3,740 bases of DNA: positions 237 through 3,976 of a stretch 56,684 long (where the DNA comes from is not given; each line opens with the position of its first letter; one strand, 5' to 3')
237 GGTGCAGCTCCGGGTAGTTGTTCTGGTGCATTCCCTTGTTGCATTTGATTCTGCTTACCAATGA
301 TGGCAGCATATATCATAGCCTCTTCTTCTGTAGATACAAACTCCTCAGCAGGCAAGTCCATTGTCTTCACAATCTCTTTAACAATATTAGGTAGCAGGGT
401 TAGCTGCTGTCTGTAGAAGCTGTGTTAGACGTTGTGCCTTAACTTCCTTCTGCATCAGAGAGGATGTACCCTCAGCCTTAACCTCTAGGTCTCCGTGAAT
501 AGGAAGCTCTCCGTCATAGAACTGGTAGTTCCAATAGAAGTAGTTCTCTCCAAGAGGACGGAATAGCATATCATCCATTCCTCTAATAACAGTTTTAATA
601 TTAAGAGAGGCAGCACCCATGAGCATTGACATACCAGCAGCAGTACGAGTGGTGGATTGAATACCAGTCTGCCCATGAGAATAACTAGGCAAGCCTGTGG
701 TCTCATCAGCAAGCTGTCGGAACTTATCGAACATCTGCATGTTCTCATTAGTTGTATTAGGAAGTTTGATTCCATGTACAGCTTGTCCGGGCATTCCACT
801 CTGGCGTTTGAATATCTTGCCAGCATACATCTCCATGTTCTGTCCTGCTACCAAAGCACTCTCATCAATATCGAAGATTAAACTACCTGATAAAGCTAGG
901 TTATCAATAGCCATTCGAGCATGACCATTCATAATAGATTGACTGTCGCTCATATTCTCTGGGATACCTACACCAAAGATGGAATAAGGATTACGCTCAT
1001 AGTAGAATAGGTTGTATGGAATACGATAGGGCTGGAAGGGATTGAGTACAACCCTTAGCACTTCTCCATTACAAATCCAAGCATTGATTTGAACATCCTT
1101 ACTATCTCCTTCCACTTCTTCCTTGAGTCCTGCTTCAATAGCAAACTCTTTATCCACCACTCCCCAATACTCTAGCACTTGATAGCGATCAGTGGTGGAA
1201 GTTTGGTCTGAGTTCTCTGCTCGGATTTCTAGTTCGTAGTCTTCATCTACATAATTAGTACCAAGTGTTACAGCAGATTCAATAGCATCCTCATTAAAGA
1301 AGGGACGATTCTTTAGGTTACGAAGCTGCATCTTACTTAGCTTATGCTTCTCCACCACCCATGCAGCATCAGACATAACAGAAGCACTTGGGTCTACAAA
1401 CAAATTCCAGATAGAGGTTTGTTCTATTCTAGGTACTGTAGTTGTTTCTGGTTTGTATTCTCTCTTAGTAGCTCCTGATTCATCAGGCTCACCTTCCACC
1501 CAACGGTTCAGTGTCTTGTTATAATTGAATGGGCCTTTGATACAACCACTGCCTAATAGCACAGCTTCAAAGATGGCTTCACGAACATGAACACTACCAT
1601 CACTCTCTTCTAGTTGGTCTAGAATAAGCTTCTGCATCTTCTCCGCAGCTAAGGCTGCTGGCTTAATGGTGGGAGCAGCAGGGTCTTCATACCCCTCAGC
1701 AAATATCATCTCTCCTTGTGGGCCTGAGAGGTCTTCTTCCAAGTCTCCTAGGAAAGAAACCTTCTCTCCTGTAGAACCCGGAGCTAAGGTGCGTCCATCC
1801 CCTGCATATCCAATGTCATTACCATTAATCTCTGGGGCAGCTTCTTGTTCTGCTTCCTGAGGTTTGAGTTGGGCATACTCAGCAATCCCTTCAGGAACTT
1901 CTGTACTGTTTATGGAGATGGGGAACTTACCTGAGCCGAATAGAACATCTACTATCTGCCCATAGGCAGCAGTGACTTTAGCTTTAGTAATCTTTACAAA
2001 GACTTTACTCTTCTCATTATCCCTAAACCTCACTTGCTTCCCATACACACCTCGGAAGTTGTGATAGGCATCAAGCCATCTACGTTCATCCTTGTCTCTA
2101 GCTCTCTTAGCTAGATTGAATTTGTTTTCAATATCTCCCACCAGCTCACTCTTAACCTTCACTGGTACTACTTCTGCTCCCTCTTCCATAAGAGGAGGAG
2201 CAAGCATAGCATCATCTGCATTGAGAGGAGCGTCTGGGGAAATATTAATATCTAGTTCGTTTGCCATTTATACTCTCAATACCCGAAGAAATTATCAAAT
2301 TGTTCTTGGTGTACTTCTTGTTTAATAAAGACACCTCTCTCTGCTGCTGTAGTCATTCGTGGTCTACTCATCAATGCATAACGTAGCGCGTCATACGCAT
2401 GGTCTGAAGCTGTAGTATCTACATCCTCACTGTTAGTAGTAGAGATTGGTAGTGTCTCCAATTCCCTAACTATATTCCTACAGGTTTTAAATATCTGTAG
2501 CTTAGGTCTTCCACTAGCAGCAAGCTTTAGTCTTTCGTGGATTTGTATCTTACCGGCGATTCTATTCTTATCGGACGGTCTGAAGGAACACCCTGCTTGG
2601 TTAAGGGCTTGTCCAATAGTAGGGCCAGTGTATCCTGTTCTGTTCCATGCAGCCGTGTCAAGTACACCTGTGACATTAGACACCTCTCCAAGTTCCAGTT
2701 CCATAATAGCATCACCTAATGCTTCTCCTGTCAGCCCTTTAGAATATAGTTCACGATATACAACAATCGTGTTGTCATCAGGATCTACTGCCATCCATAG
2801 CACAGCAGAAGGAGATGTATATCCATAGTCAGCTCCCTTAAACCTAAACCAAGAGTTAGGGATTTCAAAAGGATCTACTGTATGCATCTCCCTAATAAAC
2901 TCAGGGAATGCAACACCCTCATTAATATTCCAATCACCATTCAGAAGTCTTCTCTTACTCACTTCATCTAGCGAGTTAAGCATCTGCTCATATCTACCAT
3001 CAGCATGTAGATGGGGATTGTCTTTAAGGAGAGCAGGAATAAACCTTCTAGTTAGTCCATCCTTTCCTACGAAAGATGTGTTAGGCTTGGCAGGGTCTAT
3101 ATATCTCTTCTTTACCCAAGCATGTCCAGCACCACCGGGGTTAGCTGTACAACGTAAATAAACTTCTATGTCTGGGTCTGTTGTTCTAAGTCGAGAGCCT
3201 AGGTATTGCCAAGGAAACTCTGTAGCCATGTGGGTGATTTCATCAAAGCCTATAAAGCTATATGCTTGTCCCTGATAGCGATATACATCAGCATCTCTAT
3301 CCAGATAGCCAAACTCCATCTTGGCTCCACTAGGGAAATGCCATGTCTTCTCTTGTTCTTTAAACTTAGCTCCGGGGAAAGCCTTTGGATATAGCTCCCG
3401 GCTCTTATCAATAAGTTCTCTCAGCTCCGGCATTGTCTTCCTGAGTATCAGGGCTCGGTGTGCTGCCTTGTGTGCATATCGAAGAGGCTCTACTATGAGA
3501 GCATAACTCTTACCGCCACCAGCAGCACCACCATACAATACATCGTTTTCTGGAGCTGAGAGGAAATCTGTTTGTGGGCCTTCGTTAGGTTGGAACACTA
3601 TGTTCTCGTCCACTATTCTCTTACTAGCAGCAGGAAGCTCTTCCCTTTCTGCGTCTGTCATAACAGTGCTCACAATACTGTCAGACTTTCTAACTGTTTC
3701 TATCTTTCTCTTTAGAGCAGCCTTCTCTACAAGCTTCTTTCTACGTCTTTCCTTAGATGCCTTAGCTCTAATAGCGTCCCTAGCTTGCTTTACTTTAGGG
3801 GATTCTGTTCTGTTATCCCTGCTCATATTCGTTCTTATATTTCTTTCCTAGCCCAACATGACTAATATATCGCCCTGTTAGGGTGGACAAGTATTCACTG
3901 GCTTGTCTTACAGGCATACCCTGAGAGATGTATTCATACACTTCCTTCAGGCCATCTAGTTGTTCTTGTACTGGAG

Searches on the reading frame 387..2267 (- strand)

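Call 16: search_protein_families(library=phrogs, proteins=[window:387-2267:-], max_evalue=0.001)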
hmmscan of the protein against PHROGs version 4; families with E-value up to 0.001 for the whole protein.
window:387-2267:- (626 aa): 3 families
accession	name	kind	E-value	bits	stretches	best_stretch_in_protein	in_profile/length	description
phrog_332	-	connector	1.1e-67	229.6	1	39-623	7-473/560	head-tail adaptor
phrog_1216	-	head and packaging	3.1e-31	109.6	1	259-587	191-516/714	portal protein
phrog_156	-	head and packaging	1.5e-15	57.7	1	207-542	96-423/681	portal protein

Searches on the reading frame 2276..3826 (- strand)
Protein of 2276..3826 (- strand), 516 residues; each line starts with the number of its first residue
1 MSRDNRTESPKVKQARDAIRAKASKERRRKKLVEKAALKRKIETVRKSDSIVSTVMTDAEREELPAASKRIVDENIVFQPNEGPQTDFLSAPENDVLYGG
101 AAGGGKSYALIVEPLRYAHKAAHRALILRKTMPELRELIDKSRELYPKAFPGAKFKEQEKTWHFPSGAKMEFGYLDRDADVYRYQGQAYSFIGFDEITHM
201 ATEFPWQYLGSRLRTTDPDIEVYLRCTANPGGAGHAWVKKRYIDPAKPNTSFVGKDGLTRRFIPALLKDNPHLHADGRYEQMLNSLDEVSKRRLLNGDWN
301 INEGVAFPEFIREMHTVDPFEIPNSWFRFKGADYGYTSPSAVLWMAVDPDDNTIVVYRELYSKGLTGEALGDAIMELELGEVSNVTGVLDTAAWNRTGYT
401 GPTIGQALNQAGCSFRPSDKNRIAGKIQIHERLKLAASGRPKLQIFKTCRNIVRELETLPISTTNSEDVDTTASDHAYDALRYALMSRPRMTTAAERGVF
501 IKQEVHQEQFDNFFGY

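Call 16: search_protein_families(library=phrogs, proteins=[window:2276-3826:-], max_evalue=0.001)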
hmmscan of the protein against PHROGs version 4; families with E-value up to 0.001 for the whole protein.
window:2276-3826:- (516 aa): 5 families
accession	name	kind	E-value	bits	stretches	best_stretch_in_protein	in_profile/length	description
phrog_979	-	head and packaging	3.5e-64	218.6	1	26-356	102-472/642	terminase large subunit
phrog_2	-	head and packaging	5.2e-36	125.7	1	29-491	240-595/807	terminase large subunit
phrog_9526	-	head and packaging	1.1e-24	88.4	1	74-263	4-197/280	terminase large subunit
phrog_5653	-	head and packaging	2.5e-18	67.5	1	297-490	1-182/199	terminase large subunit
phrog_10250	-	head and packaging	8.4e-08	33.2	1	284-486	3-213/228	terminase large subunit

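Call 18: find_related_loci(query=window:2276-3826:-, collection=viral_contigs, flank=8000)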
Query window:2276-3826:- (516 aa) in viral_contigs; peptide patterns used: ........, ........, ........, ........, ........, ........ (x = any residue, [..] = any of these).
45 stretches matched a pattern; 8 encode a relative of the query (tblastn E <= 1e-3); 8 distinct loci.
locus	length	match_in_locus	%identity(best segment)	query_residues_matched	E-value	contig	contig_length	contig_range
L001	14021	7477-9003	61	13-515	0e+0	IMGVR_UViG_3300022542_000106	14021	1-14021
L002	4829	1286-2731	32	76-496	7e-55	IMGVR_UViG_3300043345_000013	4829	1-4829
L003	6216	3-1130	29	141-485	2e-48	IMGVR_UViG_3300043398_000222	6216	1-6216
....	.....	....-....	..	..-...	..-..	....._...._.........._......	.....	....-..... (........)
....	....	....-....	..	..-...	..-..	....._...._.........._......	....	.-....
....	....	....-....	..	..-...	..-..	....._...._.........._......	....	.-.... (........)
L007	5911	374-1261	29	56-339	6e-13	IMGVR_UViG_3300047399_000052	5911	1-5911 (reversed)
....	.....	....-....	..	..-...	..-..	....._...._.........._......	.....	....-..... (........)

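Call 19: search_dna_similar(query=window:2276-3826:-, collection=phages, mode=protein, max_rows=25)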
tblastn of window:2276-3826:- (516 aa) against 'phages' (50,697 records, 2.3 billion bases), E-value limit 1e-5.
Records with a match: 1783; places in all: 1788; records where one place covers at least 80% of the query: 365.
Best place of each record, by identity: 60-80% 2; <60% 1781.
By first word of the organism name: Pseudomonas 483; Escherichia 188; Vibrio 148; Salmonella 144; Rheinheimera 112; Arthrobacter 80; Acinetobacter 55; Klebsiella 44; Xanthomonas 41; Stenotrophomonas 38; and 81 more.
By host as written in the record: - 209; Pseudomonas aeruginosa 166; Rheinheimera sp. BAL341 112; Pseudomonas aeruginosa PAO1 74; Arthrobacter sp. ATCC 21022 62; Escherichia coli 59; Escherichia coli K-12 MG1655 27; Pseudomonas sp. 23; and 449 more.
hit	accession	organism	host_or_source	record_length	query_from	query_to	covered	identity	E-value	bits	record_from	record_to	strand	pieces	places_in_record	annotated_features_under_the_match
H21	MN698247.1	Pelagibacter phage HTVC115P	Candidatus Pelagibacter sp. HTCC7211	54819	32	516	94%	59.4%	0e+0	592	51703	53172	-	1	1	terminase large subunit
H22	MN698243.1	Pelagibacter phage HTVC104P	Candidatus Pelagibacter sp. HTCC7211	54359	50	516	91%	61.5%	0e+0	595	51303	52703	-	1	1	terminase large subunit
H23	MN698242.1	Pelagibacter phage HTVC103P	Candidatus Pelagibacter sp. HTCC7211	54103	50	516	91%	61.3%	0e+0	594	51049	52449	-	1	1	terminase large subunit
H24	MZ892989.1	Roseobacter phage CRP-235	Rhodobacteraceae bacterium FZCC0040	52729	5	516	99%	45.4%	1e-135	439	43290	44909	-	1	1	terminase large subunit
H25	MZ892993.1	Pelagibacter phage HTVC033P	Candidatus Pelagibacter sp. HTCC1062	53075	39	516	93%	48.6%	1e-143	462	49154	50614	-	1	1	terminase large subunit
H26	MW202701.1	Caudoviricetes sp.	Manatee Spring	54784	33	516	94%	47.0%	4e-135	437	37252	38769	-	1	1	large subunit terminase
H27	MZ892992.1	Roseobacter phage CRP-738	Rhodobacteraceae bacterium FZCC0089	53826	39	516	93%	47.3%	2e-138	447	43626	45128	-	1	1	terminase large subunit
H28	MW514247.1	Roseobacter phage CRP-13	Rhodobacteraceae bacterium FZCC0023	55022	39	490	88%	48.6%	7e-134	434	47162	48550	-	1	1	terminase large subunit | hypothetical protein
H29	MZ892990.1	Roseobacter phage CRP-345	Rhodobacteraceae bacterium FZCC0042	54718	75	516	86%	49.5%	2e-137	444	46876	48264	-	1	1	terminase large subunit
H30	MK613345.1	Roseobacter phage CRP-3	Rhodobacteraceae bacterium FZCC0040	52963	35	516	93%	45.2%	3e-132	429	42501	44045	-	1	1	terminase large subunit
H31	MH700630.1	Sinorhizobium phage phiM6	Sinorhizobium meliloti 1021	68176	64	516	88%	47.8%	4e-133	431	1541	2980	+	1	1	terminase large subunit | phoH: phosphate-starvation inducible protein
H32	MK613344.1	Roseobacter phage CRP-2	Rhodobacteraceae bacterium FZCC0023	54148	35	516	93%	44.7%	2e-129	421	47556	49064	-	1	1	terminase large subunit | hypothetical protein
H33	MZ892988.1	Roseobacter phage CRP-212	Rhodobacteraceae bacterium FZCC0040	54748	73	516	86%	48.0%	2e-129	421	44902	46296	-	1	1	terminase large subunit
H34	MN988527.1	Rhizobium phage RHph_N3_19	Rhizobium phaseoli N3_19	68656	73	516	86%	47.1%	3e-127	415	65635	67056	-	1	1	terminase large subunit protein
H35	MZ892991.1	Roseobacter phage CRP-603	Rhodobacteraceae bacterium FZCC0012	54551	72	516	86%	46.9%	2e-128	418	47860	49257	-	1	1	terminase large subunit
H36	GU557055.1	Puniceispirillum phage HMO-2011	Candidatus Puniceispirillum marinum ...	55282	74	493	81%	49.7%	5e-136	440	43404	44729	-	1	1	phage terminase large subunit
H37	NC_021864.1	Puniceispirillum phage HMO-2011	Candidatus Puniceispirillum marinum ...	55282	74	493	81%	49.7%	5e-136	440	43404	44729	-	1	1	terminase large subunit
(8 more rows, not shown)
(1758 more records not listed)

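Call 35: find_related_loci(query=A1, collection=viral_contigs, flank=10000)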
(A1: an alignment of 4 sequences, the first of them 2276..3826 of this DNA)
Query A1 (516 aa) in viral_contigs; peptide patterns used: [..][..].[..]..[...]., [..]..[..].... (x = any residue, [..] = any of these).
599 stretches matched a pattern (row limit reached: there are more); 580 encode a relative of the query (tblastn E <= 1e-3); the best 80 are kept; 80 distinct loci.
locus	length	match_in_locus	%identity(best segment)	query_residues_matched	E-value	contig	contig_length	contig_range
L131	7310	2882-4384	60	14-516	0e+0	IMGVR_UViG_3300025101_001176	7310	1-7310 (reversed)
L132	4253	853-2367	61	18-516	0e+0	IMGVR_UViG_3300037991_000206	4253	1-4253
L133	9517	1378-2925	60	3-516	0e+0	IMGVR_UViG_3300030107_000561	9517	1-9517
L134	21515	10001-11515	62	14-516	0e+0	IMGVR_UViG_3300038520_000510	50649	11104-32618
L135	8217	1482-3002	61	12-516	0e+0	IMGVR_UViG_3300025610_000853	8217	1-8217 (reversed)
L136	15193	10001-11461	63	28-516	0e+0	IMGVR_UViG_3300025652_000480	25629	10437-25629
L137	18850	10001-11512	60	2-516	0e+0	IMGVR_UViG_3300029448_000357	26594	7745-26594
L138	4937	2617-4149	60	12-516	0e+0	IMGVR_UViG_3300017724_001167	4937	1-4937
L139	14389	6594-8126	61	11-516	0e+0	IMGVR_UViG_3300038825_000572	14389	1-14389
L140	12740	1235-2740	60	20-516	0e+0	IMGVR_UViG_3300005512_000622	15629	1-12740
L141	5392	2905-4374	63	29-516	0e+0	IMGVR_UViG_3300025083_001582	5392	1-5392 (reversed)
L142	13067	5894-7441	60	3-516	0e+0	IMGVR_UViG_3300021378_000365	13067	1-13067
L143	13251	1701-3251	59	12-516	0e+0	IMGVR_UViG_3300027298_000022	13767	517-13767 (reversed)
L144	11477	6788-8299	62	18-516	0e+0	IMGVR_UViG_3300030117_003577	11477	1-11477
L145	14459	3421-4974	58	1-516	0e+0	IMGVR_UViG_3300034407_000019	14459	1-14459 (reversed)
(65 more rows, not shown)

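Call 67: find_related_loci(query=window:2276-3826:-, collection=metagenome_contigs, flank=8000)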
Query window:2276-3826:- (516 aa) in metagenome_contigs; peptide patterns used: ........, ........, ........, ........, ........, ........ (x = any residue, [..] = any of these).
338 stretches matched a pattern; 4 encode a relative of the query (tblastn E <= 1e-3); 4 distinct loci.
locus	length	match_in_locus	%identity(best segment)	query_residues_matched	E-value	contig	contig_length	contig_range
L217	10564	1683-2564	28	55-326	2e-19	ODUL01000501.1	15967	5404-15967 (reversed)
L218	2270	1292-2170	27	56-326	6e-18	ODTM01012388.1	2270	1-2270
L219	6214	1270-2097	27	56-298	4e-17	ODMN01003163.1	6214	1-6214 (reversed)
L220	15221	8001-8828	27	56-298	4e-17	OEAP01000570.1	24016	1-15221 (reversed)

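Call 68: find_homologous_proteins(query=window:2276-3826:-, max_evalue=1e-100)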
Query window:2276-3826:- (516 aa): 7668 proteins with E <= 1e-100 among 8000 candidates; the best 120 are listed.
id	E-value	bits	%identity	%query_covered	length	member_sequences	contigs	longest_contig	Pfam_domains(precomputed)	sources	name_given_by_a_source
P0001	0.0e+0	1188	100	100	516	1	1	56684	PF04466.20,PF03237.22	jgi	-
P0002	2.9e-294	994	82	100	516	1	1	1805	PF17288.9,PF04466.20,PF03237.22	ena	-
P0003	3.3e-249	846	72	95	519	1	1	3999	PF03237.22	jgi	-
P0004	3.9e-239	813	68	98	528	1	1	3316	PF04466.20,PF03237.22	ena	-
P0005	5.2e-238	809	70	96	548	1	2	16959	PF04466.20,PF03237.22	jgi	jgi:hypothetical protein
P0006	5.4e-233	792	67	98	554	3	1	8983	PF04466.20,PF03237.22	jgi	-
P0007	2.8e-229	780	67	95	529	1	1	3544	PF04466.20,PF03237.22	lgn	-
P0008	1.1e-225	768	65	96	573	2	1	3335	PF03237.22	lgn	-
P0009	6.7e-222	756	69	90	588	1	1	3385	PF04466.20,PF03237.22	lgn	-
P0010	3.2e-218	744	64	97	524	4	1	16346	PF03237.22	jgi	jgi:hypothetical protein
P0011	4.4e-218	743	62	98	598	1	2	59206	PF03237.22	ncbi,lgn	-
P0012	2.5e-217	741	68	83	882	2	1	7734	PF14528.12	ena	-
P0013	5.7e-217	739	63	97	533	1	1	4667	PF04466.20,PF03237.22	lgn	-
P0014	1.1e-216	739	65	96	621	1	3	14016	PF03237.22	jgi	-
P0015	7.6e-216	736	67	88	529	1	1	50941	PF03237.22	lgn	-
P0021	5.8e-214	730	66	90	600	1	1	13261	PF04466.20,PF03237.22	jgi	jgi:hypothetical protein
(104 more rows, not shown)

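Call 69: find_encoding_contigs(protein=P0005, flank=10000, max_places=2)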
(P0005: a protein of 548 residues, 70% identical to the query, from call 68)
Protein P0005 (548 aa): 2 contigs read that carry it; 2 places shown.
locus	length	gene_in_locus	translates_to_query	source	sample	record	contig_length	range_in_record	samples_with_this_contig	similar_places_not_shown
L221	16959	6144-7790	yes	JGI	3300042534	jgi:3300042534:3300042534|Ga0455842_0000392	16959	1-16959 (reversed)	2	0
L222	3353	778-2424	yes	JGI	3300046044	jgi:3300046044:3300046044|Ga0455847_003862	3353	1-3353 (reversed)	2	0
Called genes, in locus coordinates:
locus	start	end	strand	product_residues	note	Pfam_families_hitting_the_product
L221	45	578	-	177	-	PF24703:DUF7666 (weak)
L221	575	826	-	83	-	-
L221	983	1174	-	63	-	-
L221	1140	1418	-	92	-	-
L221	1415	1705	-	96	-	-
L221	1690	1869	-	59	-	-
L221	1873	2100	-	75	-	-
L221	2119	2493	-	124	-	PF22253:DUF6948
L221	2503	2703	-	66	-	-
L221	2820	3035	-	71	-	-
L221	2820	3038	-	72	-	-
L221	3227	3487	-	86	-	-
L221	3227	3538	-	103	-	-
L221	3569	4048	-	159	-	-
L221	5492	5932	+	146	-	-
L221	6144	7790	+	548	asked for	PF04466:Terminase_3 (faint), PF03237:Terminase_6N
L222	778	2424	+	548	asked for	PF04466:Terminase_3 (faint), PF03237:Terminase_6N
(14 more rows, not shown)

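Call 70: find_encoding_contigs(protein=P0003, flank=10000, max_places=1)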
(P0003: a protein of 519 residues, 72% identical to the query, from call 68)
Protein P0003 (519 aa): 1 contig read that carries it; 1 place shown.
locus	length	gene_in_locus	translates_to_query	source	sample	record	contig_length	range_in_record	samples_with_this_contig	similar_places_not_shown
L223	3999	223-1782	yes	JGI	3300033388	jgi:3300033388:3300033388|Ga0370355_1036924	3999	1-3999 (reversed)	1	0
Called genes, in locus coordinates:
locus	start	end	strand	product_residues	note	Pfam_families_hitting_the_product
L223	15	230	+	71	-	-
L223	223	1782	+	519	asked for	PF03237:Terminase_6N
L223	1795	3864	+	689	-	PF23899:SU10_portal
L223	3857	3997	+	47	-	?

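Call 71: find_encoding_contigs(protein=P0006, flank=10000, max_places=1)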
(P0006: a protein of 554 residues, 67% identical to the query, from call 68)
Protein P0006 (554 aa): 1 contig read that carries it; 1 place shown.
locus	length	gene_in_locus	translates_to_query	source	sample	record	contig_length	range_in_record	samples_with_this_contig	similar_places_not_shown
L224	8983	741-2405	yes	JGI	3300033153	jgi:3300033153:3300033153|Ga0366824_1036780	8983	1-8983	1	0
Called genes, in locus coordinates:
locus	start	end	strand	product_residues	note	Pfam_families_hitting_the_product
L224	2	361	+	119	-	?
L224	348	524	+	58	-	-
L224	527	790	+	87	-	-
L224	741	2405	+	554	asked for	PF04466:Terminase_3 (weak), PF03237:Terminase_6N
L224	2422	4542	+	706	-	PF16510:P22_portal (weak), PF23899:SU10_portal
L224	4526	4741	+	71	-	-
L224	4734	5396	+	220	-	-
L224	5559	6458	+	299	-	-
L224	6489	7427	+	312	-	-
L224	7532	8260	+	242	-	-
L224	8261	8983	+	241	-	?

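Call 72: find_encoding_contigs(protein=P0015, flank=10000, max_places=1)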
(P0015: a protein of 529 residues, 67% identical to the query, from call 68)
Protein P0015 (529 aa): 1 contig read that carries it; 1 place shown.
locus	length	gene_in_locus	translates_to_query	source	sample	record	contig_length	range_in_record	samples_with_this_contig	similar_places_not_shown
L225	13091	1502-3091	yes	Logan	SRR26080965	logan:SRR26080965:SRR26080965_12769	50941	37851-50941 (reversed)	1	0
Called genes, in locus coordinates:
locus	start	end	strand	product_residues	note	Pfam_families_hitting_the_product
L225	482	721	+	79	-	-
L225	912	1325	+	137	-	-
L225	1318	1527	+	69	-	-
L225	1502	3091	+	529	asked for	PF03237:Terminase_6N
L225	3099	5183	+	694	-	PF23899:SU10_portal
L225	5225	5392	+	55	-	-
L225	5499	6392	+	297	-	-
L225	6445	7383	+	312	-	-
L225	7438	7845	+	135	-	-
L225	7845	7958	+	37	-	-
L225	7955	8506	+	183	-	-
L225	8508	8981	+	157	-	-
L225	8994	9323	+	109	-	-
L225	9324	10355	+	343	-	-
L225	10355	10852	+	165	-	-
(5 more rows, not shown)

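Call 75: find_encoding_contigs(protein=P0010, flank=10000, max_places=1)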
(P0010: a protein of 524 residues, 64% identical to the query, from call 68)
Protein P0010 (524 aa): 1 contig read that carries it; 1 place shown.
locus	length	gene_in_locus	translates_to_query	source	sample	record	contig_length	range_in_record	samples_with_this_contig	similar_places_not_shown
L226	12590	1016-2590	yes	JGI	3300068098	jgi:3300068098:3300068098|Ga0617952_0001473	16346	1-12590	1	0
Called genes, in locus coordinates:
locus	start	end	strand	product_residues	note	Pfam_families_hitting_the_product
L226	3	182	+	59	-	?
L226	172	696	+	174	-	-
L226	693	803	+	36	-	-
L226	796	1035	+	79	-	-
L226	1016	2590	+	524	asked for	PF03237:Terminase_6N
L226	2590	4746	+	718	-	PF23899:SU10_portal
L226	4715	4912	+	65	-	-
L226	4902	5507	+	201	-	-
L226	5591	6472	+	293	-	-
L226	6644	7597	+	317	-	PF25209:Phage_capsid_4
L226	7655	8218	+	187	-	-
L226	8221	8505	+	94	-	-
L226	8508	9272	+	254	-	PF24175:SU10_adaptor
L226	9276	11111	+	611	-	-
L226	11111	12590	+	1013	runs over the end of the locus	-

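Call 76: find_encoding_contigs(protein=P0014, flank=10000, max_places=1)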
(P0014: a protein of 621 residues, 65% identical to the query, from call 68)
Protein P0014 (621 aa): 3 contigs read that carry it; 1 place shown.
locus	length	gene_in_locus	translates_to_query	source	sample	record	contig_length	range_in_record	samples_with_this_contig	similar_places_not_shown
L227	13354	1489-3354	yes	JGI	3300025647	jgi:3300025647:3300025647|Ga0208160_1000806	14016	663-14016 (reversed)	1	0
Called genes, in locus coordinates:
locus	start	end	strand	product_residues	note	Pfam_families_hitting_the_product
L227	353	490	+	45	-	-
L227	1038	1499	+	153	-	-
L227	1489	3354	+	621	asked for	PF03237:Terminase_6N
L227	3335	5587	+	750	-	PF23899:SU10_portal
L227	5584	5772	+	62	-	-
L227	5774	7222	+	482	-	-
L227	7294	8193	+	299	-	-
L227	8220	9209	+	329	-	-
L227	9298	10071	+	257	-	PF24175:SU10_adaptor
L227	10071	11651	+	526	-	-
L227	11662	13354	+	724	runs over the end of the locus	PF27114:Phage_tail_beta, PF12708:Pect-lyase_RHGA_epim, PF13884:Peptidase_S74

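Call 77: find_encoding_contigs(protein=P0021, flank=10000, max_places=1)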
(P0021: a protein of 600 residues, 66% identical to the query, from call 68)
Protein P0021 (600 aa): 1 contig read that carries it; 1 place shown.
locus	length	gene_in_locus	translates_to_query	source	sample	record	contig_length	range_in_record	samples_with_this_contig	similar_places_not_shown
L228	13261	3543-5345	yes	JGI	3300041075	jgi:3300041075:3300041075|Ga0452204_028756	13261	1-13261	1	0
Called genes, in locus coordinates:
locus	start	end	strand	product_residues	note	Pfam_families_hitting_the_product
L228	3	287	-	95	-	?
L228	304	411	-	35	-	-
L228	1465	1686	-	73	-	-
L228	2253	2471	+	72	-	-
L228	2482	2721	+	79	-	-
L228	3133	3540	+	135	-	-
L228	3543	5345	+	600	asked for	PF03237:Terminase_6N (weak), PF04466:Terminase_3 (faint)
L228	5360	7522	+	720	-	PF23899:SU10_portal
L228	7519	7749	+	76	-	-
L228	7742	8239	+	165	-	-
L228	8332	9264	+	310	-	-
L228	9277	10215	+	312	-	PF25209:Phage_capsid_4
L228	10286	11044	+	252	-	PF24175:SU10_adaptor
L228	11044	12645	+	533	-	-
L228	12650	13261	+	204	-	?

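Call 78: find_encoding_contigs(protein=P0011, flank=10000, max_places=1)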
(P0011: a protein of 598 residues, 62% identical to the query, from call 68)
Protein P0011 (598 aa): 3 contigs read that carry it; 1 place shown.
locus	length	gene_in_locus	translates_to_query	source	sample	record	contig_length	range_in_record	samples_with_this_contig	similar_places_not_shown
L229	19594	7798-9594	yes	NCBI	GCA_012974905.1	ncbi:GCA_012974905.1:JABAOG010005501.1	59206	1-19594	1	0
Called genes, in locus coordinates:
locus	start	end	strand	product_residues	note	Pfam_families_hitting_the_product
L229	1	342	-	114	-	?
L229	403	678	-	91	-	-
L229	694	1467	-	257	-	-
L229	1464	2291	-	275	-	-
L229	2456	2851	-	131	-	PF25682:Phage_VG64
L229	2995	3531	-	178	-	-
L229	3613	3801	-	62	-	-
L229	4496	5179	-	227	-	-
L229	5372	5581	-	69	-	-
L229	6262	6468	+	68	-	-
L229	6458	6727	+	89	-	-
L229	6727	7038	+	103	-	-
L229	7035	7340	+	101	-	-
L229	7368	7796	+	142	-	-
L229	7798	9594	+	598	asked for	PF03237:Terminase_6N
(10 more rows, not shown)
